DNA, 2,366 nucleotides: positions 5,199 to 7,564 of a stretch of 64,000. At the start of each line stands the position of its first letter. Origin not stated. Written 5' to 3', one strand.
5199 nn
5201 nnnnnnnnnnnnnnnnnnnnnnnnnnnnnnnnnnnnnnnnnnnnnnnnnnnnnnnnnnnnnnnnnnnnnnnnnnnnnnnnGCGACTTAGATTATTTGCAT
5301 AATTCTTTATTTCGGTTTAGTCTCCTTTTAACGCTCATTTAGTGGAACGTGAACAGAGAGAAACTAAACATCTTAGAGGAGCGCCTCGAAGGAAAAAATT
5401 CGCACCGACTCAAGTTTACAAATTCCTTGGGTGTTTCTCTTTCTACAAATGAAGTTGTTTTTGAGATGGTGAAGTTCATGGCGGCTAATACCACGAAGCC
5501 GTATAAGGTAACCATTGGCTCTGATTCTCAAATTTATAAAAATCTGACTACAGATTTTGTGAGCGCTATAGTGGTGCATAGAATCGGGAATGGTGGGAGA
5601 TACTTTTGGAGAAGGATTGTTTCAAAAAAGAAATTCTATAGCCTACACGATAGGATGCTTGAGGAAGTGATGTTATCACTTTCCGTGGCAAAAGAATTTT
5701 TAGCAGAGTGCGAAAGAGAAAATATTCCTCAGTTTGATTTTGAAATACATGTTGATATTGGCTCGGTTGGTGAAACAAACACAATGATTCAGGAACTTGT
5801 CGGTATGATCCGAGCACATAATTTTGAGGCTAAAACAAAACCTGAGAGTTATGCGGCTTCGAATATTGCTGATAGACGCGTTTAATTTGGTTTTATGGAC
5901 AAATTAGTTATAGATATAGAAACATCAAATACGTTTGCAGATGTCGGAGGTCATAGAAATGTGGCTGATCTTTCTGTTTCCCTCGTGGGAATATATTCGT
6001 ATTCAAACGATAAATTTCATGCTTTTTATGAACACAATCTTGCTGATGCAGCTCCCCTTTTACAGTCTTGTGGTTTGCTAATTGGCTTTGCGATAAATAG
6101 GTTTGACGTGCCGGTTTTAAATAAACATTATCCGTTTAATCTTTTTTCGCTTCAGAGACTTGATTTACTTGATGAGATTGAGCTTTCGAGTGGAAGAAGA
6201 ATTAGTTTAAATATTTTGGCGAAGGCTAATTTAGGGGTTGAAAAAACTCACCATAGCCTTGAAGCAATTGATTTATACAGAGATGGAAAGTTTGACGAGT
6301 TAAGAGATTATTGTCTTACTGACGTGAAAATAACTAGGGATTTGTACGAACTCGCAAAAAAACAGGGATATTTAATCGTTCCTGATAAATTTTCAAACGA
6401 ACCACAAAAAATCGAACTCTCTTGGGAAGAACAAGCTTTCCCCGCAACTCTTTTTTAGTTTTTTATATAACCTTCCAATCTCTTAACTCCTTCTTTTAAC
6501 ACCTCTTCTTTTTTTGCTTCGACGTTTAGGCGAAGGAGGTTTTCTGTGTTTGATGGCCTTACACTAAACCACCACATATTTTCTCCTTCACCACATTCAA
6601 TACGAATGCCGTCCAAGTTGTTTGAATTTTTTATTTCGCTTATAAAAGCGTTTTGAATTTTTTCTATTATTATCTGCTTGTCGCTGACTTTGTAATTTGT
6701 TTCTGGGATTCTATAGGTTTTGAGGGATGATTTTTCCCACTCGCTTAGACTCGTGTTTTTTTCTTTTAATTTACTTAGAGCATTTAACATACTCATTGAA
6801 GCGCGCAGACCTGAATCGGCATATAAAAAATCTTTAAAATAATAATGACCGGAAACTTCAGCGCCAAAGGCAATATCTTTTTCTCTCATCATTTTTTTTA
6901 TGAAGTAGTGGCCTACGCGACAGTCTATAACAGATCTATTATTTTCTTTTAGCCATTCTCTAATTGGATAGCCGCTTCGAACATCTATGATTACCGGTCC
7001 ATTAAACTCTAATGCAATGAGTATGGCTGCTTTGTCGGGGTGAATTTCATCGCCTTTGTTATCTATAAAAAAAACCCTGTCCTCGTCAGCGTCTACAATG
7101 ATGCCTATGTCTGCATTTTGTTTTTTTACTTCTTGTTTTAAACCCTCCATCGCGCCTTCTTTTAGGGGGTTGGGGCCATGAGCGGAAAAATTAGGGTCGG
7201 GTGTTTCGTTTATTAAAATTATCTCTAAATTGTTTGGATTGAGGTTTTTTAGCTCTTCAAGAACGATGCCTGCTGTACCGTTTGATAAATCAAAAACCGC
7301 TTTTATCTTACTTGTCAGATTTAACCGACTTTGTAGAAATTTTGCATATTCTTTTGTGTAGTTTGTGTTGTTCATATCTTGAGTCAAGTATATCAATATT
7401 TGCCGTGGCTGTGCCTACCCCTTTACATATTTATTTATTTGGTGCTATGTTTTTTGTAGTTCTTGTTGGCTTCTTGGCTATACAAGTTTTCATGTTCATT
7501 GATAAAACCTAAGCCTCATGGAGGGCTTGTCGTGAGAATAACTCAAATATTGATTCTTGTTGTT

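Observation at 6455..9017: Foreign, GC-rich two-gene cassette inserted into and splitting a phosphoglucomutase/phosphomannomutase gene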

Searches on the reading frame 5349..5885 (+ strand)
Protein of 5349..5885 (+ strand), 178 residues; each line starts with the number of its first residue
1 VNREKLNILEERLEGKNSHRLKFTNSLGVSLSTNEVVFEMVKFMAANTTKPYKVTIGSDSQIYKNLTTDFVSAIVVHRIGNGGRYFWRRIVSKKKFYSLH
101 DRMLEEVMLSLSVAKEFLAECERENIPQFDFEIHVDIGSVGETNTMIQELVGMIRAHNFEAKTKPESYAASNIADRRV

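Call 5: search_protein_families(library=pfam, proteins=[window:5349-5885:+], max_evalue=0.1)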
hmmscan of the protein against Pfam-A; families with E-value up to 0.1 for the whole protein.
window:5349-5885:+ (178 aa): 2 families
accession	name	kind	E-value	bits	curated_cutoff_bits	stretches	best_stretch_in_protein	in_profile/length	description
PF04308.18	RNaseH_like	-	3.9e-42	144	25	1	35-176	1-142/145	Ribonuclease H-like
PF06488.17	L_lac_phage_MSP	-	0.072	12.9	23.6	0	142-176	28-65/218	Phage tail tube protein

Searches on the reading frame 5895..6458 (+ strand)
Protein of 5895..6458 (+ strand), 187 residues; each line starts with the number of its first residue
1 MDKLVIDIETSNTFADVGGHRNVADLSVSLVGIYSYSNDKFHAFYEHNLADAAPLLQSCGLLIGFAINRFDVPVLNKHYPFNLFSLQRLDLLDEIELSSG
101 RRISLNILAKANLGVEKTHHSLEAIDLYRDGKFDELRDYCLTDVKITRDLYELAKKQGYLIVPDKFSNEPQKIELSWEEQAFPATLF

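Call 5: search_protein_families(library=pfam, proteins=[window:5895-6458:+], max_evalue=0.1)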
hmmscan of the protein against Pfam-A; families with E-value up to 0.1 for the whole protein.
window:5895-6458:+ (187 aa): 3 families
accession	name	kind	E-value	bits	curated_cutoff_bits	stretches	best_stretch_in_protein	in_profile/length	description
PF13482.12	RNase_H_2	-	7.8e-06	26.4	22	1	26-153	16-163/165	RNase_H superfamily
PF10108.15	DNA_pol_B_exo2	-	0.0027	17.8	24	1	81-147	98-166/213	Predicted 3'-5' exonuclease related to the exonuclease domain of PolB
PF06319.18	MmcB-like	-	0.027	14.6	22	1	85-140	26-80/148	DNA repair protein MmcB-like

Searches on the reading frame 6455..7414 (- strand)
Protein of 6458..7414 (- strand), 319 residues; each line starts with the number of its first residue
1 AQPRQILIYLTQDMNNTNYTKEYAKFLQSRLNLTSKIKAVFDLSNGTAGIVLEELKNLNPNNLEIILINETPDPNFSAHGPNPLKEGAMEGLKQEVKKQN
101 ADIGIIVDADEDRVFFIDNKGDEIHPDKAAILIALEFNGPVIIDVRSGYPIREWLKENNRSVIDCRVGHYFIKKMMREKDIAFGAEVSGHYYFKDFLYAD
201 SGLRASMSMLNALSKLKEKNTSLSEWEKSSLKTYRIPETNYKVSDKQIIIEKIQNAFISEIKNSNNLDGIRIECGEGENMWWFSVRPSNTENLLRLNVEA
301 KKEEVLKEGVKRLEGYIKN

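Call 5: search_protein_families(library=pfam, proteins=[window:6455-7396:-], max_evalue=0.1)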
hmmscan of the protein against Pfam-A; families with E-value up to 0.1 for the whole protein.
window:6455-7396:- (313 aa): 3 families
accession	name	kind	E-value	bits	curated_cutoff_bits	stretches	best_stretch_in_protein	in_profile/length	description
PF02879.22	PGM_PMM_II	-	2e-18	67.3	29.3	1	13-115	3-103/103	Phosphoglucomutase/phosphomannomutase, alpha/beta/alpha domain II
PF02880.22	PGM_PMM_III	-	6e-17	62.3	20.7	1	121-227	3-114/115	Phosphoglucomutase/phosphomannomutase, alpha/beta/alpha domain III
PF00408.26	PGM_PMM_IV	-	5.5e-10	39.6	23.1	1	232-305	1-63/68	Phosphoglucomutase/phosphomannomutase, C-terminal domain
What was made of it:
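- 6455..7375 (-): PGM/PMM C-half gene (domains II-IV, 306 aa, ATG at 7375-7373). It carries the metal loop DADEDR, the sugar loop GAEVSGH and the phosphate loop RPSNTEN. Pfam PF02879, PF02880 and PF00408 (call 5).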

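Call 31: find_related_loci(query=A2, collection=metagenome_contigs, flank=5000)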
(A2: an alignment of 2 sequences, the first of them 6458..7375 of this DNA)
Query A2 (306 aa) in metagenome_contigs; peptide patterns used: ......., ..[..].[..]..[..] (x = any residue, [..] = any of these).
599 stretches matched a pattern (row limit reached: there are more); 441 encode a relative of the query (tblastn E <= 1e-3); the best 80 are kept; 80 distinct loci.
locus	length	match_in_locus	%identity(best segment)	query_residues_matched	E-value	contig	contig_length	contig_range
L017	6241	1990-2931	47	1-301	4e-97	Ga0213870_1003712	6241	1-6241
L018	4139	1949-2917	44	2-304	3e-84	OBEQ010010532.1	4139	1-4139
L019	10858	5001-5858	45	4-295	4e-80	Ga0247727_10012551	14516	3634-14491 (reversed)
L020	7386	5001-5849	46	10-304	1e-78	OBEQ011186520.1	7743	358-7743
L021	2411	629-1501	40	3-304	8e-79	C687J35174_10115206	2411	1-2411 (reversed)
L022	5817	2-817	46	21-304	1e-76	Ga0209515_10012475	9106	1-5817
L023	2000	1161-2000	41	3-293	7e-79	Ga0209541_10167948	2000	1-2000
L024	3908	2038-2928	43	5-305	2e-75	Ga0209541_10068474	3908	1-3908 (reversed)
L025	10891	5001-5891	42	6-304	1e-73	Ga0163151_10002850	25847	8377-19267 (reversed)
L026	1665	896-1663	46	3-259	3e-77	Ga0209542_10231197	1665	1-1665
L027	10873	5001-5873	40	5-301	1e-65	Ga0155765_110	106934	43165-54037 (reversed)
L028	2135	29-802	43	50-304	3e-67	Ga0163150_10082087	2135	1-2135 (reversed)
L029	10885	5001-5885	38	3-300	4e-59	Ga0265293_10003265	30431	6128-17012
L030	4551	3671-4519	40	9-294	5e-59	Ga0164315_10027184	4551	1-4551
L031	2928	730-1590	38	9-298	9e-58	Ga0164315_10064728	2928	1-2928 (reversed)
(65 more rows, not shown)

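Call 48: search_protein_families(library=phrogs, proteins=[L024:430-948:+, L024:1382-1858:+, L024:964-1143:+], max_evalue=0.1)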
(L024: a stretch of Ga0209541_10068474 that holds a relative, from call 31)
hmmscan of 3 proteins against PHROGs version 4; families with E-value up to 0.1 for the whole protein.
L024:430-948:+ (173 aa): 1 family
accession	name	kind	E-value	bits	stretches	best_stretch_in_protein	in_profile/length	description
phrog_2851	-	unknown function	0.062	14.9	0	19-63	66-112/126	-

L024:1382-1858:+ (159 aa): 4 families
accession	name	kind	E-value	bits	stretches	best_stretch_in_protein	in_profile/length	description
phrog_1058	-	unknown function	0.014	16.5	1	31-93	58-123/134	-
phrog_13895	-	transcription regulation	0.083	14.2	0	34-92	43-100/111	transcriptional regulator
phrog_151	-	integration and excision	0.083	12.4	1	32-123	102-198/582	transposase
phrog_2308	-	unknown function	0.095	13.8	0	59-97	6-44/138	-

L024:964-1143:+ (60 aa): 0 families

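Call 50: search_protein_families(library=pfam, proteins=[L024:430-948:+, L024:1382-1858:+, L024:964-1143:+], max_evalue=0.1)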
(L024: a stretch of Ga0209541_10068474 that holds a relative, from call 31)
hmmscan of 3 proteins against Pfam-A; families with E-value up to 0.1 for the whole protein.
L024:430-948:+ (173 aa): 1 family
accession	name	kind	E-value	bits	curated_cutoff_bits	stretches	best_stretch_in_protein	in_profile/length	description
PF19110.5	DUF5797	-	0.017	15.3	25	1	13-74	84-147/163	Family of unknown function (DUF5797)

L024:1382-1858:+ (159 aa): 3 families
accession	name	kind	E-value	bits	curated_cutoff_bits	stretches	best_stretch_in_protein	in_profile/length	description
PF01371.25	Trp_repressor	-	2.2e-10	40.9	27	1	24-104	3-84/88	Trp repressor protein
PF13384.12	HTH_23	-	0.0027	17.9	24.6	1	57-98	5-45/50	Homeodomain-like domain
PF00196.25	GerE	-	0.019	15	23.5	1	66-93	14-41/57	Bacterial regulatory proteins, luxR family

L024:964-1143:+ (60 aa): 0 families

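Call 67: search_protein_families(library=ncbifam, proteins=[window:6458-7375:-], max_evalue=0.01)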
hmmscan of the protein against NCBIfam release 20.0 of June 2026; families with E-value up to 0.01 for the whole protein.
window:6458-7375:- (306 aa): 5 families
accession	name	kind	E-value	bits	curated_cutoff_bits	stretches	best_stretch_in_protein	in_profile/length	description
NF007088.0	PRK09542.1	equivalog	8.3e-60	203.1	618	1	4-304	154-453/456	phosphomannomutase/phosphoglucomutase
TIGR03990.1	Arch_GlmM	equivalog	8.5e-51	173.2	439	1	3-300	145-440/444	phosphoglucosamine mutase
NF011943.0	PRK15414.1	subfamily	3.9e-37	128.3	801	1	19-295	167-444/456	phosphomannomutase CpsG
NF046027.1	PhglucPhmanMutPgmG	equivalog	6.1e-37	127.4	600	1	7-300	153-446/460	phosphoglucomutase/phosphomannomutase PgmG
TIGR01455.1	glmM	equivalog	6.3e-28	97.6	447.55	1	4-301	149-437/442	phosphoglucosamine mutase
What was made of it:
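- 6455..7375 (-): NCBIfam PRK09542 positions 154-453 (call 67).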

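Call 74: search_solved_structures(query=window:6458-7375:-, max_evalue=1e-20, show_alignments=1)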
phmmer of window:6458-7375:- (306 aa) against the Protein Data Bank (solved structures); distinct sequences matched with E-value up to 1e-20: 14.
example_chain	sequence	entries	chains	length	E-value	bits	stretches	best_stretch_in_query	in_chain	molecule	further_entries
5kl0_A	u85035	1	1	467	1.8e-34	122.5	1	21-295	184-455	Phosphoglucomutase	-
6nn2_A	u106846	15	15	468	1.8e-34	122.5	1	21-295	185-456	Phosphoglucomutase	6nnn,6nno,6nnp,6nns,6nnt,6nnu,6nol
5bmn_A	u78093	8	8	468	1.8e-34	122.5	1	21-295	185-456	Phosphoglucomutase | Phosphomannomutase/phosphoglucomutase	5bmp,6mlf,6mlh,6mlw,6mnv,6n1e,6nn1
4mrq_A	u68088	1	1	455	1.2e-27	100.1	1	9-294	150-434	Phosphomannomutase/phosphoglucomutase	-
2fkf_A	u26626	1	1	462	1.3e-27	100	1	9-294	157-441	Phosphomannomutase/phosphoglucomutase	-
2fkm_X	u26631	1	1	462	1.3e-27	100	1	9-294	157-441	Phosphomannomutase/phosphoglucomutase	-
1k2y_X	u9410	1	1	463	1.3e-27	100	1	9-294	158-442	phosphomannomutase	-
3rsm_A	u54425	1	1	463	1.3e-27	100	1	9-294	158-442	Phosphomannomutase/phosphoglucomutase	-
2h4l_X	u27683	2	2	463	1.3e-27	100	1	9-294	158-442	Phosphomannomutase/phosphoglucomutase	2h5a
1k35_A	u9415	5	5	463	1.3e-27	100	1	9-294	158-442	Phosphomannomutase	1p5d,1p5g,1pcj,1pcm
3bkq_X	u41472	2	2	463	1.7e-27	99.6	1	9-294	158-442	Phosphomannomutase/phosphoglucomutase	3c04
4il8_A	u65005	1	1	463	3.2e-26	95.4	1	9-294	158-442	Phosphomannomutase/phosphoglucomutase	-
9du5_A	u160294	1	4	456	3.6e-23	85.4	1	8-302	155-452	Phosphoglucomutase/phosphomannomutase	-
3uw2_A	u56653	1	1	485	1.1e-22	83.7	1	8-292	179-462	Phosphoglucomutase/phosphomannomutase family protein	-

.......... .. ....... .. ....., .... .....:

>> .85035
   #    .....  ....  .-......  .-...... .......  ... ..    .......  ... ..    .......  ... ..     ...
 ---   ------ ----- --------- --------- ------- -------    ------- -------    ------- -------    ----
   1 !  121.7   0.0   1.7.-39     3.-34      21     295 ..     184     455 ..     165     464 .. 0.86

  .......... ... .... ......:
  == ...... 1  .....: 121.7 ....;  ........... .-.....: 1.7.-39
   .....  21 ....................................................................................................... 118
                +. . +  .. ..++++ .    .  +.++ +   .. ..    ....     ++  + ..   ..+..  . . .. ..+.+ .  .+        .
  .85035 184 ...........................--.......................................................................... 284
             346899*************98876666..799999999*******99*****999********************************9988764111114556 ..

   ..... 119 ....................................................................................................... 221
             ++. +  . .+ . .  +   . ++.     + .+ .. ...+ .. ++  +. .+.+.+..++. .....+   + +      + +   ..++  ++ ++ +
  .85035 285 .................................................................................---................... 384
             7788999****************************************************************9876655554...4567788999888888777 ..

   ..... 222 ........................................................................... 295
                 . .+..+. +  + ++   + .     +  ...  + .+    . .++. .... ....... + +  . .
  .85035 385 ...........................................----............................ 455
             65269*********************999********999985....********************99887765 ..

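Call 78: search_protein_families(library=ncbifam, proteins=[window:6458-7414:-], max_evalue=1e-10)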
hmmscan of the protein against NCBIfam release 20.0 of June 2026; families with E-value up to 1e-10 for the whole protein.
window:6458-7414:- (319 aa): 5 families
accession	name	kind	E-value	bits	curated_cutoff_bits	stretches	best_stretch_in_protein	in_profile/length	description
NF007088.0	PRK09542.1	equivalog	6e-60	203.5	618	1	15-317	152-453/456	phosphomannomutase/phosphoglucomutase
TIGR03990.1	Arch_GlmM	equivalog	5e-51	174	439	1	15-313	144-440/444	phosphoglucosamine mutase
NF011943.0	PRK15414.1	subfamily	3.7e-37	128.4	801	1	32-308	167-444/456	phosphomannomutase CpsG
NF046027.1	PhglucPhmanMutPgmG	equivalog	3.9e-37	128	600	1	16-313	149-446/460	phosphoglucomutase/phosphomannomutase PgmG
TIGR01455.1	glmM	equivalog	3e-28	98.7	447.55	1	14-314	146-437/442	phosphoglucosamine mutase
